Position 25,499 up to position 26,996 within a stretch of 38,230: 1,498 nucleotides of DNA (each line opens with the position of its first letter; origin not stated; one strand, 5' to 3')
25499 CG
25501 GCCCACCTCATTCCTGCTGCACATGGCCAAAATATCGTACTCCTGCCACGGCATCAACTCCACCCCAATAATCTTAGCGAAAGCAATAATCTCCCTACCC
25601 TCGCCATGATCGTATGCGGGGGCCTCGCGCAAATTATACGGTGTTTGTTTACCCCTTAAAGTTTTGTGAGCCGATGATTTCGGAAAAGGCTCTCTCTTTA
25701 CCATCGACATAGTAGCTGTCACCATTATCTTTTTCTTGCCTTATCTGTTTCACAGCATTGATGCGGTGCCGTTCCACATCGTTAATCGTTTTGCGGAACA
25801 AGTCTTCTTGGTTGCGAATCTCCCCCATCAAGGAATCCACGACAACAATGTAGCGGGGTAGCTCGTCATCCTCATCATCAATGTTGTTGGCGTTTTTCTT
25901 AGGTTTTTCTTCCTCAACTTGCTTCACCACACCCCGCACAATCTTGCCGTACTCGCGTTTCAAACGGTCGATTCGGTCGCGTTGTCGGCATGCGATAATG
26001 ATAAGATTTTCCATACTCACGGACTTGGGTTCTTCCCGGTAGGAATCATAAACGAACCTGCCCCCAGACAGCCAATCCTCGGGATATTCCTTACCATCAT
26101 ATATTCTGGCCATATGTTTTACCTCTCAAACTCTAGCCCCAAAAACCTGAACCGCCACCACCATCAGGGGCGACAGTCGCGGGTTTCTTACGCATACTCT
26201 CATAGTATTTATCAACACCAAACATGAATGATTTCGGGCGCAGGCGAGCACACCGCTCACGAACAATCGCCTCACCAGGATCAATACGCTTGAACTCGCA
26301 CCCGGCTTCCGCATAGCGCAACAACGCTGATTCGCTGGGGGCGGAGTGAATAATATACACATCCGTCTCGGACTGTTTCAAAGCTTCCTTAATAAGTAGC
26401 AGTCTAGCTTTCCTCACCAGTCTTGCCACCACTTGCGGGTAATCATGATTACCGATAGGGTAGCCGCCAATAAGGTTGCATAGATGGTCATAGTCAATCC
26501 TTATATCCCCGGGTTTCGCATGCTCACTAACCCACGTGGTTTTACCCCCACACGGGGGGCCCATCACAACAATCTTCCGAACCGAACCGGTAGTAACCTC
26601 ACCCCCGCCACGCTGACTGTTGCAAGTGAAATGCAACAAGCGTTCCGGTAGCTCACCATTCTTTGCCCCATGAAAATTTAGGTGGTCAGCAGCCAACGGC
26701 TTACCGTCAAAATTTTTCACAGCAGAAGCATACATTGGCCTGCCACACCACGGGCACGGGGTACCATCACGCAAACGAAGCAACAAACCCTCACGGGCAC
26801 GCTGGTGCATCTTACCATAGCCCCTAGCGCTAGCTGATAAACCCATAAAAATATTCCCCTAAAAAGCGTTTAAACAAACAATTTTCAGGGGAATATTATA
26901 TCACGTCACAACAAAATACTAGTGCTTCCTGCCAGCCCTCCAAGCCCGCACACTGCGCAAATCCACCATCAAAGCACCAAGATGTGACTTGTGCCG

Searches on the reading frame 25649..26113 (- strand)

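Call 79: search_protein_families(library=pfam, proteins=[window:25649-26113:-], max_evalue=0.01)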
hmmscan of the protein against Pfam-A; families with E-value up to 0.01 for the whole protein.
window:25649-26113:- (154 aa): 0 families

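Call 92: search_protein_families(library=phrogs, proteins=[window:25649-26113:-], max_evalue=0.001)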
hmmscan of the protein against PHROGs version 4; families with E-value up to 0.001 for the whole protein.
window:25649-26113:- (154 aa): 1 family
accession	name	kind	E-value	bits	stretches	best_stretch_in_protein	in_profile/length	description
phrog_1496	-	head and packaging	1.6e-06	29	1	19-123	17-113/137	terminase small subunit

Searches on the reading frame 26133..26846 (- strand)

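Call 10: search_protein_families(library=pfam, proteins=[window:26133-26846:-], max_evalue=0.01)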
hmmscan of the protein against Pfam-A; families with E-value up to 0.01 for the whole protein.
window:26133-26846:- (237 aa): 1 family
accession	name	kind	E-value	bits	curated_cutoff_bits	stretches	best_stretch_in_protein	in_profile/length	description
PF13671.12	AAA_33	-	0.00015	22.6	27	1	92-158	2-69/143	AAA domain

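Call 92: search_protein_families(library=phrogs, proteins=[window:26133-26846:-], max_evalue=0.001)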
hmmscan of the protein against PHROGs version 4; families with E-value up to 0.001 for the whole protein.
window:26133-26846:- (237 aa): 4 families
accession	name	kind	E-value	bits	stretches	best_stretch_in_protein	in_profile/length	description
phrog_4581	-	head and packaging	1.4e-42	147.5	2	92-207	127-243/395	terminase small subunit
phrog_1808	-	DNA, RNA and nucleotide metabolism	4.3e-25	89.5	1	4-86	7-91/118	HNH endonuclease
phrog_9644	-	head and packaging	6.6e-14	53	1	92-222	5-138/341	head maturation protease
phrog_2071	-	other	3.1e-10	41.3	1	92-173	19-94/282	ATPase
